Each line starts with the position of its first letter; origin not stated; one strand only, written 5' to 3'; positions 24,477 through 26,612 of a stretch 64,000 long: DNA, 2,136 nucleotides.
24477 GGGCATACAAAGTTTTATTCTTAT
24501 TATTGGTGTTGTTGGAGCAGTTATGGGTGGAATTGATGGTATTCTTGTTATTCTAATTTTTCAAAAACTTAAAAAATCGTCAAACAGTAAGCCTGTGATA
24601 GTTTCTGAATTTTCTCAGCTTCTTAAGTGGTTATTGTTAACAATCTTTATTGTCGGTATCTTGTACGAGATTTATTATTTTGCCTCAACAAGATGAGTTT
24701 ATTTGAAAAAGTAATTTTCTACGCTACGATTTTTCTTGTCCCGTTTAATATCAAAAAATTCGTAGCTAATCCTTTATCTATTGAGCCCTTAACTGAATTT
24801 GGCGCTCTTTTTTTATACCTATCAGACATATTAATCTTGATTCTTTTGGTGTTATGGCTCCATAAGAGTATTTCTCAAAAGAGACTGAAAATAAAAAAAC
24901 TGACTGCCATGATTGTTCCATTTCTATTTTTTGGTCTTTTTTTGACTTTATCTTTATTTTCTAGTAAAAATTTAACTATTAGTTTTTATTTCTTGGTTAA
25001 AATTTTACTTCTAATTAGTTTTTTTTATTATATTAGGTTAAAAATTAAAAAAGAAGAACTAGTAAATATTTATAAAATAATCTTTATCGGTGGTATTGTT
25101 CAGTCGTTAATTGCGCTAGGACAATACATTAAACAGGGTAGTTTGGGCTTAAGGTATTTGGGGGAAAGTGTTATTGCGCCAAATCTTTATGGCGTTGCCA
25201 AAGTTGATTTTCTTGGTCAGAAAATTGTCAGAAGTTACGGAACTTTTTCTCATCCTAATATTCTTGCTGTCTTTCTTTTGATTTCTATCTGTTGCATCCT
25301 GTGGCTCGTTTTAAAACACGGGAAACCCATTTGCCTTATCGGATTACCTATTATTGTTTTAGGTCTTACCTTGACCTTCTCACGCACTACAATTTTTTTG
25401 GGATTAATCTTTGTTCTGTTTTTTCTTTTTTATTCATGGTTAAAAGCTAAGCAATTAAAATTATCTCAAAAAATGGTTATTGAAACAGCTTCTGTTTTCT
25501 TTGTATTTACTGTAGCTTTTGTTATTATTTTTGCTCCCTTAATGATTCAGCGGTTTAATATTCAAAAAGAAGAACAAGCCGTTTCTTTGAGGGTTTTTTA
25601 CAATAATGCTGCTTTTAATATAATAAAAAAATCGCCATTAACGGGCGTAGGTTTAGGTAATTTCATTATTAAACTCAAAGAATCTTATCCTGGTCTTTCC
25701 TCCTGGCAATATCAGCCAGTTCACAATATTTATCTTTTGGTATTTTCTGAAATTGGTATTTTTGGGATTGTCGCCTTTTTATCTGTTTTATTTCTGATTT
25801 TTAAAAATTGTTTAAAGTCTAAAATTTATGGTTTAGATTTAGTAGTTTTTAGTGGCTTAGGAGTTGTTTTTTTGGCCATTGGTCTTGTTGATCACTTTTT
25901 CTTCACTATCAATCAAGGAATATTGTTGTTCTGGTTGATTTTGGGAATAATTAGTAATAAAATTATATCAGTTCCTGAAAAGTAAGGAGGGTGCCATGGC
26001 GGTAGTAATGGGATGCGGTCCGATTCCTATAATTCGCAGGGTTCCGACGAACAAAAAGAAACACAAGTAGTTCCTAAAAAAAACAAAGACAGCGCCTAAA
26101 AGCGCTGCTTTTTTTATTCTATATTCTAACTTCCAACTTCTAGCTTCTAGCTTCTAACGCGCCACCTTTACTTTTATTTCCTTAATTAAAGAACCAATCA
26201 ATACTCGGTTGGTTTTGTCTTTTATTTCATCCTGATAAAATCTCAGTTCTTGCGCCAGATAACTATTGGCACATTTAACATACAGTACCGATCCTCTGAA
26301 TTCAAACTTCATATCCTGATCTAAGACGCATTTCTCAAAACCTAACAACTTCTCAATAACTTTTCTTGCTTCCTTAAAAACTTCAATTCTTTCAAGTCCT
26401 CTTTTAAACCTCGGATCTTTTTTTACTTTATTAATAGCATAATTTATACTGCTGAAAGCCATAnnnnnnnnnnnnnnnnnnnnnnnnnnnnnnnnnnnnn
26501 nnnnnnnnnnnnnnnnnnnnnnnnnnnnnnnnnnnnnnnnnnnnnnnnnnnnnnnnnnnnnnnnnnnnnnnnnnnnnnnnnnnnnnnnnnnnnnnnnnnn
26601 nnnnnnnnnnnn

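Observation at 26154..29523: Replication origin region: dnaA-dnaN followed by a DUF721/DciA-like gene, with DnaA boxes and AT-rich tract between dnaA and dnaN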

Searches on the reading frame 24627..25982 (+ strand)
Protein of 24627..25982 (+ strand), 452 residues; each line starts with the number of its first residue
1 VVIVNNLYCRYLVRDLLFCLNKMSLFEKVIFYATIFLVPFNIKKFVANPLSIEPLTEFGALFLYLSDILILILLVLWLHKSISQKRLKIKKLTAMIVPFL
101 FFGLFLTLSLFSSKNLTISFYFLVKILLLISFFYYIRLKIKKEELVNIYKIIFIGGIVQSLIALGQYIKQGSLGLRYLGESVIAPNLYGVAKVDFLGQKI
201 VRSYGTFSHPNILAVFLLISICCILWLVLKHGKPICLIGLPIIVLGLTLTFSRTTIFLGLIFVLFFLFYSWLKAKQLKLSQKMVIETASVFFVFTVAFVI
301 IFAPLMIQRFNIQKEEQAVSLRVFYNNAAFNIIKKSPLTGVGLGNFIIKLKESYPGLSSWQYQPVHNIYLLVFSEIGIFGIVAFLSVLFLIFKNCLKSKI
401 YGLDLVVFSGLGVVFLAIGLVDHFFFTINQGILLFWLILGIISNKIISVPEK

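Call 4: search_protein_families(library=pfam, proteins=[window:24627-25982:+], max_evalue=1)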
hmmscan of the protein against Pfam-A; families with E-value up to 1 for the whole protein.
window:24627-25982:+ (452 aa): 2 families
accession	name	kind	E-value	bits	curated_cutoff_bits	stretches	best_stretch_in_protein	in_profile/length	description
PF04932.20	Wzy_C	-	6.4e-18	65.4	31.7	1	242-385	5-149/149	O-Antigen ligase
PF20176.3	DUF6541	-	0.4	9.3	29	1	210-306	238-342/646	Family of unknown function (DUF6541)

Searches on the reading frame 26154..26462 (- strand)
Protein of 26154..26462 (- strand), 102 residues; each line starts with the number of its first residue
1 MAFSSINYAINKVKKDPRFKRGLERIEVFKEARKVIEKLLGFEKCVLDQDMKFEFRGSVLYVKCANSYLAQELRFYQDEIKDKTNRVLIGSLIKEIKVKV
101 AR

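Call 4: search_protein_families(library=pfam, proteins=[window:26157-26462:-], max_evalue=1)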
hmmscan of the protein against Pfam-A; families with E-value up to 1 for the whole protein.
window:26157-26462:- (102 aa): 1 family
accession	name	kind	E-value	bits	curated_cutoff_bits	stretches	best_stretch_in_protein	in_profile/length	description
PF05258.17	DciA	-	4.9e-07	30.3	24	1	55-98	46-89/89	Dna[CI] antecedent, DciA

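Call 6: search_protein_families(library=ncbifam, proteins=[window:26157-26462:-], max_evalue=0.1)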
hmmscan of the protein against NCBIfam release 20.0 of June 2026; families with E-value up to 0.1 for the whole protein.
window:26157-26462:- (102 aa): 1 family
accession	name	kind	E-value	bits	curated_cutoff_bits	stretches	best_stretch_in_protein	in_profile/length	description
TIGR01544.1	HAD-SF-IE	hypoth_equivalog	0.021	14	256.95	1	25-98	163-232/283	HAD-IE family hydrolase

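Call 26: search_protein_families(library=pfam, alignment_id=A4, max_evalue=0.01)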
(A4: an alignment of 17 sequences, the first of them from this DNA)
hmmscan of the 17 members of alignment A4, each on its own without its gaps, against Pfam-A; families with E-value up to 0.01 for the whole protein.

A. member 1, seq(102 aa): 1 family
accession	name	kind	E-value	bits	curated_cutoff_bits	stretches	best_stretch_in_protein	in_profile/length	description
PF05258.17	DciA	-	4.9e-07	30.3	24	1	55-98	46-89/89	Dna[CI] antecedent, DciA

B. families by the number of members that match (of 17 scanned): 1 family
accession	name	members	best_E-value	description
PF05258.17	DciA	14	5.4e-13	Dna[CI] antecedent, DciA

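Call 27: search_solved_structures(query=A4, max_evalue=1, show_alignments=2)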
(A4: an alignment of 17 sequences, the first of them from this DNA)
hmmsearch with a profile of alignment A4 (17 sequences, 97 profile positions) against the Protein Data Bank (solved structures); distinct sequences matched with E-value up to 1: 1.
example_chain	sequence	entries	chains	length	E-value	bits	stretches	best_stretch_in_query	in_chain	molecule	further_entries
7ykm_A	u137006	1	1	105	0.005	20.4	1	44-96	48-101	DciA DUF721 domain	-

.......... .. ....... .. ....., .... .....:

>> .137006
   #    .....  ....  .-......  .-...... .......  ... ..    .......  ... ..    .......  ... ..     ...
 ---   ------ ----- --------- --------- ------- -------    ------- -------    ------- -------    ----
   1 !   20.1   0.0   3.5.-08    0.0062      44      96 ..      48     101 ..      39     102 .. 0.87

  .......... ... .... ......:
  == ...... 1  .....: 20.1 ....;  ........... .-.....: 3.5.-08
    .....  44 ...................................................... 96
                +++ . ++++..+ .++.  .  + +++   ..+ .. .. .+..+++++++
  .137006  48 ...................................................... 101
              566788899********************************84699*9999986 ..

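Call 28: find_homologous_proteins(query=window:26157-26462:-, max_evalue=0.001)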
Query window:26157-26462:- (102 aa): 6 proteins with E <= 0.001 among 7 candidates.
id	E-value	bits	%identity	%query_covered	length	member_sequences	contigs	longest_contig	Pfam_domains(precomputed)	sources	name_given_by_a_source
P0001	5.9e-56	204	94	100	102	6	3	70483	PF05258.18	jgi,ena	-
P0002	5.8e-36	140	67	100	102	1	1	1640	PF05258.18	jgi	-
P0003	3.9e-31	125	62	100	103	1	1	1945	PF05258.18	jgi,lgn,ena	-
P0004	1.7e-30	123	63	100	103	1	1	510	PF05258.18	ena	-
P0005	1.1e-28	117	59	91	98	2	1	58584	PF05258.18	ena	-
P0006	2.7e-27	112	55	100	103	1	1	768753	PF05258.18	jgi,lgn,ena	-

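Call 36: find_homologous_proteins(query=A4, max_evalue=0.001)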
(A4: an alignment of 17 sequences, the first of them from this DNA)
Query A4 (17 sequences) (102 aa, profile of the alignment): 48 proteins with E <= 0.001 among 1016 candidates.
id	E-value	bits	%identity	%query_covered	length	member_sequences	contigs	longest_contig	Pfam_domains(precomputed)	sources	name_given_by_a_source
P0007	5.4e-31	125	-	-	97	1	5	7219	PF05258.18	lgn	-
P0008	2.6e-29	119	-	-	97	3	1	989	PF05258.18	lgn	-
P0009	4.0e-29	119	24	78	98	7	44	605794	PF05258.18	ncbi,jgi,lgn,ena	jgi:hypothetical protein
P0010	9.4e-29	117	-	-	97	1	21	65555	PF05258.18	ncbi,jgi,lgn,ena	jgi:predicted nucleic acid-binding Zn ribbon protein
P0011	1.8e-28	116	-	-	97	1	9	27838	PF05258.18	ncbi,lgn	-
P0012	7.7e-28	114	23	75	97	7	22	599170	PF05258.18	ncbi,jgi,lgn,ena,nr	ncbi:MAG: hypothetical protein QG606_400 [Patescibacteria group bacterium]|jgi:predicted nucleic aci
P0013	1.8e-27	113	-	-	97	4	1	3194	PF05258.18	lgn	-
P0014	1.8e-27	113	24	78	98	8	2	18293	PF05258.18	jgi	jgi:hypothetical protein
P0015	2.8e-27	113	27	78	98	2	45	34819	PF05258.18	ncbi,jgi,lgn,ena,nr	ncbi:MAG: DUF721 domain-containing protein [Candidatus Moranbacteria bacterium]|nr:DUF721 domain-con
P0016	9.7e-27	111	-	-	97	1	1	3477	PF05258.18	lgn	-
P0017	1.2e-26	111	-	-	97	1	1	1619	PF05258.18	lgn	-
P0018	1.3e-26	110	47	17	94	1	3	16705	PF05258.18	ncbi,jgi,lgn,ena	ncbi:MAG: DciA family protein [Candidatus Moraniibacteriota bacterium]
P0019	2.3e-25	107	-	-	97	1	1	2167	PF05258.18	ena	-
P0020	6.2e-25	105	20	45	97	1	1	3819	PF05258.18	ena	-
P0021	3.0e-24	103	-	-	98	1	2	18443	PF05258.18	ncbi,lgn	-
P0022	6.7e-24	102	-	-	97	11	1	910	PF05258.18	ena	-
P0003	6.8e-24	102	62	100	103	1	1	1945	PF05258.18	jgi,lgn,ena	-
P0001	9.9e-24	101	94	100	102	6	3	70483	PF05258.18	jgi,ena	-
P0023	1.4e-23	101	-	-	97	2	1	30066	PF05258.18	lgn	-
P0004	7.2e-23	99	63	100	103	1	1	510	PF05258.18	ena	-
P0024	9.3e-23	98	29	41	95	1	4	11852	PF05258.18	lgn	-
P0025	1.9e-22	97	-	-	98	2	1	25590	PF05258.18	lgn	-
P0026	3.1e-22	96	-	-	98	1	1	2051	PF05258.18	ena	-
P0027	3.9e-22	96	-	-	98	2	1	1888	PF05258.18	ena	-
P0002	1.3e-20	91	67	100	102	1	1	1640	PF05258.18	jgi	-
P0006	4.8e-19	86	55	100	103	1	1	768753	PF05258.18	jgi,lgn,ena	-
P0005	4.7e-17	80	59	91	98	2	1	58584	PF05258.18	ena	-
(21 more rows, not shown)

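Call 39: find_encoding_contigs(protein=P0006, flank=10000, max_places=3)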
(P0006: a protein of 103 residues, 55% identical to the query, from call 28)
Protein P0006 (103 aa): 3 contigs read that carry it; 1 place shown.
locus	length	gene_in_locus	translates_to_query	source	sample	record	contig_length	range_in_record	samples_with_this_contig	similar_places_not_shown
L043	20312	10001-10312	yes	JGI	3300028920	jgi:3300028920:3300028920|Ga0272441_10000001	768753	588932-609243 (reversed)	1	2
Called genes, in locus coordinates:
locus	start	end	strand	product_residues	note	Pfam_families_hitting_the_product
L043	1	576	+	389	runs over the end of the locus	PF00438:S-AdoMet_synt_N, PF02772:S-AdoMet_synt_M, PF02773:S-AdoMet_synt_C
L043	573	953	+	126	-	-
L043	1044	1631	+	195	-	PF03104:DNA_pol_B_exo1, PF13482:RNase_H_2, PF10108:DNA_pol_B_exo2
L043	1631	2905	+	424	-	PF00675:Peptidase_M16, PF05193:Peptidase_M16_C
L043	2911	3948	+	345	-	PF01594:AI-2E_transport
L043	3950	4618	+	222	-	PF00590:TP_methylase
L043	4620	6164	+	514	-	PF00133:tRNA-synt_1, PF09334:tRNA-synt_1g, PF00133:tRNA-synt_1, PF01406:tRNA-synt_1e (weak), PF08264:Anticodon_1 (weak)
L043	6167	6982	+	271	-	PF01026:TatD_DNase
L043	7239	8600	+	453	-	PF11638:DnaA_N, PF00308:Bac_DnaA, PF01695:IstB_IS21, PF00004:AAA (faint), PF13401:AAA_22 (faint), PF08299:Bac_DnaA_C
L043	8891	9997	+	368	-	PF00712:DNA_pol3_beta, PF02767:DNA_pol3_beta_2, PF02768:DNA_pol3_beta_3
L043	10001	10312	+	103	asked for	PF05258:DciA (weak)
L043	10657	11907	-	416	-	PF04932:Wzy_C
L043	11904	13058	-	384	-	PF01490:Aa_trans, PF03222:Trp_Tyr_perm, PF13520:AA_permease_2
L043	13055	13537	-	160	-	PF02308:MgtC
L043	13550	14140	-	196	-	PF18306:LDcluster4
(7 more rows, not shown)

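Call 41: predict_structure(alignment_id=A5)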
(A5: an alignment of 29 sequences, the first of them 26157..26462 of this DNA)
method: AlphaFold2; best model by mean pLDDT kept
length: 102 residues; sequences in the alignment: 29
mean_pLDDT: 83.0   pTM: 0.68
mean pLDDT of the five models: 83.0, 82.4, 79.0, 78.0, 71.6
residues with pLDDT >= 90: 33; 70-90: 54; 50-70: 15; < 50: 0
segments of 3 or more residues with pLDDT < 50: none
pLDDT, mean of each block of 10 residues (from residue 1): 68 71 82 88 74 89 91 92 87 91 72
secondary structure, 60 per line:
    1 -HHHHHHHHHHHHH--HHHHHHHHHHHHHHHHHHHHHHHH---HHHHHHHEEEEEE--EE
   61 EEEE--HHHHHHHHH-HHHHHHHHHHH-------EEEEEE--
elements in order: H2-14 H17-40 H44-50 E51-56 E59-64 H67-75 H77-87 E95-100

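Call 45: fold_search(model_id=the predicted structure, library=pdb)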
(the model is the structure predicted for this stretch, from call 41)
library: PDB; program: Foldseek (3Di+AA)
matches with E <= 10: 1075; with E <= 0.001: 2
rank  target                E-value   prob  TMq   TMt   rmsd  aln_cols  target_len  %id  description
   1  8a3v_C                9.5e-05  1.00  0.59  0.43   4.6        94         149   15  Crystal structure of the Vibrio cholerae replicative helicase (VcDnaB) in complex with its loader protein (VcDciA) (released 2023-02-15)
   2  8a3v_D                3.5e-04  1.00  0.60  0.44   3.0        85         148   15  Crystal structure of the Vibrio cholerae replicative helicase (VcDnaB) in complex with its loader protein (VcDciA) (released 2023-02-15)
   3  7ykm                  1.1e-03  1.00  0.57  0.69   3.2        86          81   17  Structure of DciA DUF721 domain from Deinococcus radiodurans (released 2023-08-02)
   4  4tps_D                4.6e-03  1.00  0.52  0.61   4.2        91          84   20  Sporulation Inhibitor of DNA Replication, SirA, in complex with Domain I of DnaA (released 2014-07-30)
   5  4tps_B                7.0e-03  1.00  0.50  0.60   3.8        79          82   20  Sporulation Inhibitor of DNA Replication, SirA, in complex with Domain I of DnaA (released 2014-07-30)
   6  6hhs_F                3.1e-02  0.72  0.35  0.41   5.5        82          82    7  MamM CTD E289D - Cadmium form (released 2019-09-18)
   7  6hhs_E                3.6e-02  0.69  0.35  0.40   5.5        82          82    7  MamM CTD E289D - Cadmium form (released 2019-09-18)
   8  6hhs_D                3.6e-02  0.69  0.35  0.40   5.5        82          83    7  MamM CTD E289D - Cadmium form (released 2019-09-18)
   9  3prb_B                3.8e-02  0.93  0.43  0.22   4.2        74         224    9  Structural analysis of protein folding by the Methanococcus jannaschii chaperone FKBP26 (released 2011-01-19)
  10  6hhs_C                4.4e-02  0.66  0.35  0.41   5.5        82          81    7  MamM CTD E289D - Cadmium form (released 2019-09-18)
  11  6hhs_A                4.7e-02  0.66  0.35  0.40   5.5        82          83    7  MamM CTD E289D - Cadmium form (released 2019-09-18)
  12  6hao                  5.1e-02  0.41  0.27  0.29   5.3        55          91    5  MamM CTD H264E - Cadmium form 2 (released 2019-08-21)
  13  6v4v                  5.4e-02  0.35  0.25  0.20   4.7        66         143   21  The crystal structure of BonA from Acinetobacter baumannii (released 2021-06-02)
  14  6hhs_G                5.8e-02  0.60  0.35  0.41   5.5        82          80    7  MamM CTD E289D - Cadmium form (released 2019-09-18)
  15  6utp_E                6.6e-02  0.96  0.46  0.23   2.6        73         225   11  LarE, a sulfur transferase involved in synthesis of the cofactor for lactate racemase in complex with cobalt (released 2019-11-06)
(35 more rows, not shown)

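Call 51: find_encoding_contigs(protein=window:26154-26462:-, flank=2000, max_places=4)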
Protein window:26154-26462:- (102 aa): 4 contigs read that carry it; 1 place shown.
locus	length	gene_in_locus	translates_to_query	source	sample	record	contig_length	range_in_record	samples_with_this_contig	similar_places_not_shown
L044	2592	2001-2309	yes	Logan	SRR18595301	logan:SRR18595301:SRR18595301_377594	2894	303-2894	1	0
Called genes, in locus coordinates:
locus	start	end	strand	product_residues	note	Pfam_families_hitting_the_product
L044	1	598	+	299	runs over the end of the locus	?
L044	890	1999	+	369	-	PF00712:DNA_pol3_beta, PF02767:DNA_pol3_beta_2, PF02768:DNA_pol3_beta_3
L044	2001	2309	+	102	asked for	PF05258:DciA (weak)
